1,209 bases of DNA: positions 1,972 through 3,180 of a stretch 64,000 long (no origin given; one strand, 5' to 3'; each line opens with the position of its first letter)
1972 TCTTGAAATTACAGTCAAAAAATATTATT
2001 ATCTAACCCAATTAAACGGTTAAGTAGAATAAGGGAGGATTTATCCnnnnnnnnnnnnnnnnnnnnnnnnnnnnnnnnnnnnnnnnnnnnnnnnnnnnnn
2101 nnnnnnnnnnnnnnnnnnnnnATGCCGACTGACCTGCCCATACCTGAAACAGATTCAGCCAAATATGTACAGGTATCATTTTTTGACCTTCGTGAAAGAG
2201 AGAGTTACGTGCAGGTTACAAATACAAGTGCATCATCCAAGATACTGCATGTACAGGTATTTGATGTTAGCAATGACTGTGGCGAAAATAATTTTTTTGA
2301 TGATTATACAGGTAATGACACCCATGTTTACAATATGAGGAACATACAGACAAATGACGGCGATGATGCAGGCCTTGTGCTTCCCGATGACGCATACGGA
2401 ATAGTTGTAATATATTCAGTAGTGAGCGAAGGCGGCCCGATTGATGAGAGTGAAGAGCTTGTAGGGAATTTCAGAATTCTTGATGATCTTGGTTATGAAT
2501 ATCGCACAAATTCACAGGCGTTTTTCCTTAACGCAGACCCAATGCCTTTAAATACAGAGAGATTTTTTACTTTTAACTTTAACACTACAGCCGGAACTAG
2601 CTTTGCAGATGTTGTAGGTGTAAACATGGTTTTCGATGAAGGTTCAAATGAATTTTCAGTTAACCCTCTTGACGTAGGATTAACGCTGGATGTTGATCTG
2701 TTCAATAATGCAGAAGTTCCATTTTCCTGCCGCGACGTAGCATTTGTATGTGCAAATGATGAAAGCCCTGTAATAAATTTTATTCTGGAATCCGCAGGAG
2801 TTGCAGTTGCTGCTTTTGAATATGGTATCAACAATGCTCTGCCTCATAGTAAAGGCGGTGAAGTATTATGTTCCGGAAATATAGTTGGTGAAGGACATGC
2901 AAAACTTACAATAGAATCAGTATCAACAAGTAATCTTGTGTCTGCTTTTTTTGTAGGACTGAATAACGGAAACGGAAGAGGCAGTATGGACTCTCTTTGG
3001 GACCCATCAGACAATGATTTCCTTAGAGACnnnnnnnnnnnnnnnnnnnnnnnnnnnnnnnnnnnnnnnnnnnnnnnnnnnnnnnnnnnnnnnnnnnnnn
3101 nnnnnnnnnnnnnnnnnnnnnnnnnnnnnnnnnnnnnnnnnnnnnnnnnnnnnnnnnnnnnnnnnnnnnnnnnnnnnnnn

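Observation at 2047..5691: Tandem pair of large, lineage-specific secreted acidic proteins with an unrecognised N-terminal module fused to Calx-beta-like repeats, placed directly behind tRNA-Leu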

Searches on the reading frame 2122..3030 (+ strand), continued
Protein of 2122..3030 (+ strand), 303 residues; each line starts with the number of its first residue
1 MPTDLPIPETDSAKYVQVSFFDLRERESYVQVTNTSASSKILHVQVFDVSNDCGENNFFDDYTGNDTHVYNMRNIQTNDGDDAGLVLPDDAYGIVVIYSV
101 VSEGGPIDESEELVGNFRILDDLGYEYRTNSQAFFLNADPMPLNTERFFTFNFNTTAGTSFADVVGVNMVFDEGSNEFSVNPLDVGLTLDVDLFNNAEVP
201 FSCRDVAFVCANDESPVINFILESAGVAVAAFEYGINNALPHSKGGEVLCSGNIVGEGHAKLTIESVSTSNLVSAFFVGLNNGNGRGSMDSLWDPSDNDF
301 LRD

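Call 69: search_protein_families(library=ncbifam, proteins=[L002:3904-5319:+, L002:15450-16415:+, L008:4405-6186:+, L008:6155-6931:+, L018:6655-8406:-, L028:3075-4559:-, L030:13290-14561:+, L023:11387-12364:-, L050:18784-19788:-, L026:16243-17376:+], max_evalue=0.001)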
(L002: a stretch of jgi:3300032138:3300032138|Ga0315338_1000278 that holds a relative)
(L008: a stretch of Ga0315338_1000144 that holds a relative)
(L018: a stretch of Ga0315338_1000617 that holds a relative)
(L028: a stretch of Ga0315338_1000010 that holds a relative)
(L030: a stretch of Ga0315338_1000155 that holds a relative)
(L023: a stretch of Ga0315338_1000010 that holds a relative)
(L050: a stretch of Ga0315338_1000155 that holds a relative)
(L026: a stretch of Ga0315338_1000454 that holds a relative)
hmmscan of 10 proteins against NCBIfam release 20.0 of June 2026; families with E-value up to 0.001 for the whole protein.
L002:3904-5319:+ (472 aa): 18 families
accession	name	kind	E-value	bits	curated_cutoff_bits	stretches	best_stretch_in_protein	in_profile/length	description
NF052603.1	penta_Alr5209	equivalog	1.2e-42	144.6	125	4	238-320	13-95/113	Alr5209 family pentapeptide repeat protein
NF047416.1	penta_HetL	equivalog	1.1e-40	139.5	260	2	268-444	13-187/218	heterocyst differentiation pentapeptide repeat protein HetL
NF011744.0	PRK15197.1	equivalog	3.7e-36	124.8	274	4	208-302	154-248/291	SPI-2 type III secretion system effector PipB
NF011743.0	PRK15196.1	equivalog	6.8e-35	120.6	354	2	198-336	182-325/350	type III secretion system effector PipB2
NF000349.1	mfpA_AE000516.2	equivalog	1.6e-21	77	360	4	239-314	88-163/183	pentapeptide repeat protein MfpA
NF033086.2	penta_rpt_Qnr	equivalog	4.4e-21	75.6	240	2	261-437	28-195/211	Qnr family pentapeptide repeat protein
NF000071.4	penta_rpt_QnrA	exception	9e-19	68.1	450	2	202-350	40-184/218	QnrA family quinolone resistance pentapeptide repeat protein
NF000056.3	penta_rpt_QnrS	exception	2.3e-18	66.7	460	2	219-350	53-184/218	QnrS family quinolone resistance pentapeptide repeat protein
NF000420.1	penta_rpt_QnrB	exception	1.4e-17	64.4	460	1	245-439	15-200/214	QnrB family quinolone resistance pentapeptide repeat protein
NF012152.0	penta_rpt_QnrC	exception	5e-17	62.6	500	3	327-445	51-164/221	QnrC family quinolone resistance pentapeptide repeat protein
NF038182.1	penta_rpt_SmQnr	exception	7.5e-17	61.9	460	2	257-430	28-197/215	SmQnr family pentapeptide repeat protein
NF033375.2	penta_rpt_QnrE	exception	5e-16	59.3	480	2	260-440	30-201/214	QnrE family quinolone resistance pentapeptide repeat protein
NF000421.1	penta_rpt_QnrVC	exception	7.5e-16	58.7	460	2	330-450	54-169/218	QnrVC family quinolone resistance pentapeptide repeat protein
NF011904.1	PRK15377.1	subfamily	9.5e-14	50.7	500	1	312-443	18-138/606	type III secretion system effector HECT-type E3 ubiquitin transferase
NF012151.0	penta_rpt_QnrAS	exception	9.5e-13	48.7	490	2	292-433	61-197/218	QnrAS family quinolone resistance pentapeptide repeat protein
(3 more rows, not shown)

L002:15450-16415:+ (322 aa): 0 families

L008:4405-6186:+ (594 aa): 34 families (the best 25 are shown)
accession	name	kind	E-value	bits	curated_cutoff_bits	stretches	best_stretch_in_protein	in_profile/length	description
TIGR02917.1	PEP_TPR_lipo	equivalog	2e-61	208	312.2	4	374-557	716-896/899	XrtA/PEP-CTERM system TPR-repeat protein PrsT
NF040959.1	MamA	equivalog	1.6e-43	148.5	200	5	368-493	78-202/204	magnetosome protein MamA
TIGR02521.1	type_IV_pilW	equivalog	5.2e-38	130.9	154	6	205-351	45-193/234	type IV pilus biogenesis/stability protein PilW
TIGR02552.1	LcrH_SycD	equivalog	2.2e-32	111.6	104.8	2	218-327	11-120/136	SycD/LcrH family type III secretion system chaperone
NF047371.1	FlcA_CTERM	equivalog_domain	1.2e-26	93.4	300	2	136-352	326-532/646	periplasmic flagellar collar protein FlcA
NF052415.1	T3SS_chap_SctY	equivalog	1.2e-23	83.6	70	2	500-567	8-74/106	type III secretion apparatus assembly chaperone SctY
NF033920.0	C39_PA2778_fam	equivalog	2.3e-22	79.6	150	1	134-216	167-249/255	PA2778 family cysteine peptidase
TIGR03939.1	PGA_TPR_OMP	equivalog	2.1e-19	69.2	366.65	2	399-497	90-187/800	poly-beta-1,6 N-acetyl-D-glucosamine export porin PgaA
NF052400.1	M48_BAM_BepA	equivalog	1.8e-18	66.6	570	2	368-477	314-423/483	beta-barrel assembly-enhancing protease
TIGR00990.1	3a0801s09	subfamily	1.5e-17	63.5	757.25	2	137-288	345-496/615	mitochondrial import receptor subunit TOM70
NF033762.1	social_mot_Tgl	equivalog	8.5e-17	61.3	225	1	502-557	140-195/252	social motility TPR repeat lipoprotein Tgl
TIGR00540.1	TPR_hemY_coli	hypoth_equivalog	3e-16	59.2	142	1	137-249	275-383/385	heme biosynthesis-associated TPR protein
NF008520.0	PRK11447.1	equivalog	1.3e-15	56.3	858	1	103-354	286-556/1157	cellulose synthase complex outer membrane protein BcsC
NF033758.1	gliding_GltE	equivalog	2.9e-15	56.1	225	1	128-322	159-354/411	adventurous gliding motility TPR repeat lipoprotein GltE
TIGR02795.1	tol_pal_ybgF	equivalog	4.7e-14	53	90.1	1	160-260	5-111/119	tol-pal system protein YbgF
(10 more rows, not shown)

L008:6155-6931:+ (259 aa): 1 family
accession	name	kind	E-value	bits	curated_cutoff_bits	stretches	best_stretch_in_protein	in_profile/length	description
NF053559.1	LolB1_Flavo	equivalog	1.8e-07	31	50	1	20-251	3-237/244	lipoprotein insertase outer membrane protein LolB1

L018:6655-8406:- (584 aa): 0 families

L028:3075-4559:- (495 aa): 8 families
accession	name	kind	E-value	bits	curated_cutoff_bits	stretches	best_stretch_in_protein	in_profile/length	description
NF008205.1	PRK10965.1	equivalog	2.9e-30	105.6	525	2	365-479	415-525/529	multicopper oxidase CueO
TIGR01480.1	copper_res_A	subfamily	1e-19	70.5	478.95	2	74-188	66-174/593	copper resistance system multicopper oxidase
NF008135.0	PRK10883.1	equivalog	1.6e-13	50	581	1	77-479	70-464/471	cell division protein FtsP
TIGR03390.1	ascorbOXfungal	equivalog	1e-08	34.1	445.35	1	73-196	28-148/538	L-ascorbate oxidase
NF045554.1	AmiPhnlOxPhsA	equivalog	3.9e-08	32.3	950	1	368-478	441-566/581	O-aminophenol oxidase PhsA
TIGR03389.1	laccase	equivalog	6.9e-08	31.7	558.9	0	75-232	25-185/539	laccase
TIGR03388.1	ascorbase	equivalog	1.7e-07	30.3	614.8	1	76-176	24-122/542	L-ascorbate oxidase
TIGR03095.1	rusti_cyanin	equivalog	0.00047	20.4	146.7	0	71-157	40-120/148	rusticyanin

L030:13290-14561:+ (424 aa): 1 family
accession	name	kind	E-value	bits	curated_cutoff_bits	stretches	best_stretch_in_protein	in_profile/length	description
NF008366.0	PRK11162.1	equivalog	6.1e-50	170.2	242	2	204-412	149-355/366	murein transglycosylase A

L023:11387-12364:- (326 aa): 23 families
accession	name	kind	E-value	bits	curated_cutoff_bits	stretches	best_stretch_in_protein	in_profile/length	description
TIGR02802.1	Pal_lipo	equivalog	1.7e-23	82.7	125.35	1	213-313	2-102/104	peptidoglycan-associated lipoprotein Pal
NF053611.1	YiaD_Gzip_OmpA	equivalog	3.5e-23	82.4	175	1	211-311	102-202/206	YiaD family glycine zipper/OmpA-like lipoprotein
NF053607.1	CHU_0125_OmpA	equivalog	1.1e-22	80.3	620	1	187-313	508-634/639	CHU_0125 family OmpA-like outer membrane integrity protein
NF053613.1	OMP_toxin_LptF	equivalog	2.3e-21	76.6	400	1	210-312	140-242/256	lipotoxin F family OmpA-related lipoprotein LptF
NF045787.1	OmpABordt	equivalog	5.6e-20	71.8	200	1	210-311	84-185/194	outer membrane protein OmpA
NF052230.1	T9SS_PorE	exception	1.1e-17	63.6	600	1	210-293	514-597/648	PorE family type IX secretion system protein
NF033763.1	exchanger_TraB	exception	5.2e-17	61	700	1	207-318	388-500/522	outer membrane exchange protein TraB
NF053612.1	anchor_PA1041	equivalog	8.2e-17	61.9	250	1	201-311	118-231/236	PA1041 family peptidoglycan-binding anchor lipoprotein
NF008067.1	PRK10802.1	equivalog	8.6e-16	58.3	261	1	213-311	69-167/171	peptidoglycan-associated lipoprotein Pal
NF008071.1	PRK10808.1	equivalog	1.5e-13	50.9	277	1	170-296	186-318/358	porin OmpA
TIGR03789.1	pdsO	hypoth_equivalog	1.7e-13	50.8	152.2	1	227-299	155-227/243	sortase-associated OmpA-like protein PdsO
NF047726.1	AutTranAdhPGAsTpgA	equivalog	2.6e-12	46.5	350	1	210-299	153-245/268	trimeric autotransporter adhesin/peptidogylcan-associated protein TpgA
NF053585.1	OMP_LP_YfiB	equivalog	1e-11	45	128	1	212-311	57-156/163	outer membrane lipoprotein YfiB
NF007804.1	PRK10510.1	equivalog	8.1e-10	38.4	307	1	212-311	113-212/219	OmpA family lipoprotein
NF045788.1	Omp38Acinit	equivalog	4.2e-09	35.9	500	1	198-310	227-341/354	outer membrane protein Omp38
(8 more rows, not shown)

L050:18784-19788:- (335 aa): 15 families
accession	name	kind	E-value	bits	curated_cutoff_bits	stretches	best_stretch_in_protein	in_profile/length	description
NF052603.1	penta_Alr5209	equivalog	9.7e-19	67.6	125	2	208-286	20-98/113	Alr5209 family pentapeptide repeat protein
NF047416.1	penta_HetL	equivalog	3.1e-14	52.9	260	2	246-310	58-122/218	heterocyst differentiation pentapeptide repeat protein HetL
NF011744.0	PRK15197.1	equivalog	1.5e-11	44.1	274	1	213-303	176-267/291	SPI-2 type III secretion system effector PipB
NF011743.0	PRK15196.1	equivalog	2.4e-09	36.5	354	1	208-305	164-261/350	type III secretion system effector PipB2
NF012151.0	penta_rpt_QnrAS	exception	1.5e-06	28.4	490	1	215-304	61-150/218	QnrAS family quinolone resistance pentapeptide repeat protein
NF000421.1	penta_rpt_QnrVC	exception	2.4e-06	27.7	460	1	194-305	33-151/218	QnrVC family quinolone resistance pentapeptide repeat protein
NF033086.2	penta_rpt_Qnr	equivalog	3.7e-06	26.8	240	1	188-304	21-154/211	Qnr family pentapeptide repeat protein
NF000071.4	penta_rpt_QnrA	exception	6e-06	26.2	450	1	193-308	34-164/218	QnrA family quinolone resistance pentapeptide repeat protein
NF012152.0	penta_rpt_QnrC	exception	2.3e-05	24.5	500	1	191-306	5-127/221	QnrC family quinolone resistance pentapeptide repeat protein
NF000056.3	penta_rpt_QnrS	exception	3.2e-05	23.7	460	1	216-304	62-150/218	QnrS family quinolone resistance pentapeptide repeat protein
NF038182.1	penta_rpt_SmQnr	exception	0.00015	21.6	460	1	248-304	142-198/215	SmQnr family pentapeptide repeat protein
NF033375.2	penta_rpt_QnrE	exception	0.00017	21.6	480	0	200-284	122-202/214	QnrE family quinolone resistance pentapeptide repeat protein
NF000349.1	mfpA_AE000516.2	equivalog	0.0006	19.7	360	0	215-301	76-162/183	pentapeptide repeat protein MfpA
NF011904.1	PRK15377.1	subfamily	0.00079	17.9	500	1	229-301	17-90/606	type III secretion system effector HECT-type E3 ubiquitin transferase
NF000420.1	penta_rpt_QnrB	exception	0.00087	19.3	460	0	215-289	133-209/214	QnrB family quinolone resistance pentapeptide repeat protein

L026:16243-17376:+ (378 aa): 0 families

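Call 81: find_encoding_contigs(protein=P0128, flank=6000, max_places=5)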
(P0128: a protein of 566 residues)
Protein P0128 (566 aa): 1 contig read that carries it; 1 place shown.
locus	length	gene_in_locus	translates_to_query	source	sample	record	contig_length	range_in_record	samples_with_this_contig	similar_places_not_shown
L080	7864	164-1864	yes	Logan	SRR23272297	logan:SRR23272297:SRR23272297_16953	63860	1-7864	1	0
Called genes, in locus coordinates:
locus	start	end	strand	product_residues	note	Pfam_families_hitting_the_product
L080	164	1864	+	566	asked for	PF03160:Calx-beta (faint)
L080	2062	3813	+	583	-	-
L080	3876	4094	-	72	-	-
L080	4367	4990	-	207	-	PF13174:TPR_6 (faint), PF09976:TPR_21 (weak), PF21545:T7SS_EccA1_N (weak), PF07719:TPR_2 (faint), PF13371:TPR_9 (faint), PF13525:YfiO (faint), PF00515:TPR_1 (faint), PF13181:TPR_8 (faint), +5 more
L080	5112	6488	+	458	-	PF25145:NfeD1b_N, PF24961:NfeD_membrane, PF01957:NfeD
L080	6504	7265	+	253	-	PF01145:Band_7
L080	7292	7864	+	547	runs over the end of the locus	PF00496:SBP_bac_5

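Call 84: search_dna_similar(query=window:2122-3030:+, collection=plasmids, mode=protein, max_evalue=0.001)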
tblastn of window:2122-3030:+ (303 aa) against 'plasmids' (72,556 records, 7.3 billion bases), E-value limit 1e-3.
No match.

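Call 91: search_protein_families(library=pfam, proteins=[P0217, P0223, P0251, P0181, P0199, P0184, P0204, P0208, P0144, P0057], max_evalue=0.01)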
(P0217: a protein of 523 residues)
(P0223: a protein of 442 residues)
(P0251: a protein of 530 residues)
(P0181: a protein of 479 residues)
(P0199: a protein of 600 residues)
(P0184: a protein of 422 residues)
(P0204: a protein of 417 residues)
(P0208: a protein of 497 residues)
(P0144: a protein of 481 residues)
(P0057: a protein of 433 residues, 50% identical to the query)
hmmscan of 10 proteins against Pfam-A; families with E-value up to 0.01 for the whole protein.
P0217 (523 aa): 0 families

P0223 (442 aa): 0 families

P0251 (530 aa): 2 families
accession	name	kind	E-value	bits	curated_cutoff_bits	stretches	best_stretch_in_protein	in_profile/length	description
PF11999.13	Ice_binding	-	4.3e-46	157.6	28.7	1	41-234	1-207/208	Ice-binding-like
PF19986.4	DUF6422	-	0.0059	17.2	25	0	224-286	28-92/94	Family of unknown function (DUF6422)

P0181 (479 aa): 0 families

P0199 (600 aa): 0 families

P0184 (422 aa): 0 families

P0204 (417 aa): 1 family
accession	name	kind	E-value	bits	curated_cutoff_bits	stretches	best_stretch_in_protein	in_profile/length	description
PF13884.11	Peptidase_S74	-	1.8e-06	28.6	22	1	325-370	1-50/58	Chaperone of endosialidase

P0208 (497 aa): 1 family
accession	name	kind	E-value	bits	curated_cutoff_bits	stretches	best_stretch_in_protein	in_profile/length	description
PF07588.17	DUF1554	-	0.0022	18.3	27.5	0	347-472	11-135/136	Protein of unknown function (DUF1554)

P0144 (481 aa): 1 family
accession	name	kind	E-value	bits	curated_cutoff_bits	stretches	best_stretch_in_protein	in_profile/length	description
PF07588.17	DUF1554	-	2.4e-07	31.1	27.5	1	323-450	4-132/136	Protein of unknown function (DUF1554)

P0057 (433 aa): 0 families

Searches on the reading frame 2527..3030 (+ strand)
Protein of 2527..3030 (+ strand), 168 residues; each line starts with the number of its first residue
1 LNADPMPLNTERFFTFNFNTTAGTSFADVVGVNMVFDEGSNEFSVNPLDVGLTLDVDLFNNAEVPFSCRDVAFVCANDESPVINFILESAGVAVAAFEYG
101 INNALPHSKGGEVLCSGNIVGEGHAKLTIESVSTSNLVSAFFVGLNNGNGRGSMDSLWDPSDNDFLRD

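Call 58: predict_structure(alignment_id=A3)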
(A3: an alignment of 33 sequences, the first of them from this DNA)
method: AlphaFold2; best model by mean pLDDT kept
length: 168 residues; sequences in the alignment: 33
mean_pLDDT: 68.0   pTM: 0.62
mean pLDDT of the five models: 68.0, 65.8, 63.9, 63.2, 61.9
residues with pLDDT >= 90: 0; 70-90: 87; 50-70: 59; < 50: 22
segments of 3 or more residues with pLDDT < 50: 7-9, 99-113, 166-168
pLDDT, mean of each block of 10 residues (from residue 1): 56 79 68 81 72 81 76 70 72 58 40 50 83 74 67 67 56
secondary structure, 60 per line:
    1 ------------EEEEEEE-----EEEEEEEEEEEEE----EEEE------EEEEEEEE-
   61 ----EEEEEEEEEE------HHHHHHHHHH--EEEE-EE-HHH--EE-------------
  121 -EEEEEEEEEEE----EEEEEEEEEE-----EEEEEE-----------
elements in order: E13-19 E25-37 E42-45 E52-59 E65-74 H81-90 E93-96 E122-132 E137-146 E152-157
